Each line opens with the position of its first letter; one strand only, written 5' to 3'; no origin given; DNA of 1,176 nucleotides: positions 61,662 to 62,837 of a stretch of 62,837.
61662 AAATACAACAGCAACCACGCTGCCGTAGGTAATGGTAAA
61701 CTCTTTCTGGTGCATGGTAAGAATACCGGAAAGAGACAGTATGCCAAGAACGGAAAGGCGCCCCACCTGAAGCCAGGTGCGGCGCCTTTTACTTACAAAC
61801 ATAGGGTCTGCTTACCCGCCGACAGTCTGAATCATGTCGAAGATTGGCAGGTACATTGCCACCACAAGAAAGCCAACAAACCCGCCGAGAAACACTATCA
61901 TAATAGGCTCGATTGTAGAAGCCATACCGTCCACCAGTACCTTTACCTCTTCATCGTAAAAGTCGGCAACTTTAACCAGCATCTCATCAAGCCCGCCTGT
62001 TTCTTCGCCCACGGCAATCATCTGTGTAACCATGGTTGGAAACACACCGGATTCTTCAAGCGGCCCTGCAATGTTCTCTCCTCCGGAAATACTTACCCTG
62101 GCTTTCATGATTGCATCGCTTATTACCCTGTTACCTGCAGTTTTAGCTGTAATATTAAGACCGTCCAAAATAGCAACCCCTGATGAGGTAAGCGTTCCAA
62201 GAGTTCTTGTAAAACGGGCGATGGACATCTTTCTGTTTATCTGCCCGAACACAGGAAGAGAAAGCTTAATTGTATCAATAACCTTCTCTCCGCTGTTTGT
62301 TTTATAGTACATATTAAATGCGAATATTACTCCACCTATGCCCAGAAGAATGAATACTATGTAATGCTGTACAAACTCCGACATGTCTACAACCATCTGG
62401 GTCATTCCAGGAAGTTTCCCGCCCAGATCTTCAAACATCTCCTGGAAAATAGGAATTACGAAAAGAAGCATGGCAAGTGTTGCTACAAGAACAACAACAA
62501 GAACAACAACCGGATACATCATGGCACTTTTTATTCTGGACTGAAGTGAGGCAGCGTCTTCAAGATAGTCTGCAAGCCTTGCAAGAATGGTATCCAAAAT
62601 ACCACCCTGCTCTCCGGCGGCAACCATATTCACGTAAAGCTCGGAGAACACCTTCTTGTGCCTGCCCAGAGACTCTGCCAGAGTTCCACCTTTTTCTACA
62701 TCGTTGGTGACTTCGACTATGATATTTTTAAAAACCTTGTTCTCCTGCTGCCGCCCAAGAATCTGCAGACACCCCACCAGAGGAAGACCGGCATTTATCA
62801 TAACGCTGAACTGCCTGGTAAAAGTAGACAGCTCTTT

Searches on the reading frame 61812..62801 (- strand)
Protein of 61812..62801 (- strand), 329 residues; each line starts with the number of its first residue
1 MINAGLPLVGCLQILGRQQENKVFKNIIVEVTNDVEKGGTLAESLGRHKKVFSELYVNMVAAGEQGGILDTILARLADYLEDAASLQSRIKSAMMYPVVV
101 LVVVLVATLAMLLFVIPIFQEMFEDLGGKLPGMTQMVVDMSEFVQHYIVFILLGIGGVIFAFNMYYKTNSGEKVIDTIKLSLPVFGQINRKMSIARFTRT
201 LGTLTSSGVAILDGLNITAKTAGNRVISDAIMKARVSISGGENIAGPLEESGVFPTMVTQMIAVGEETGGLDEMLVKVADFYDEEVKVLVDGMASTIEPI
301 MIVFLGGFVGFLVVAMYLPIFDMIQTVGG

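Call 43: find_encoding_contigs(protein=window:61812-62801:-, flank=10000, max_places=2)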
Protein window:61812-62801:- (329 aa): no gene with exactly this product is on record in the collection.
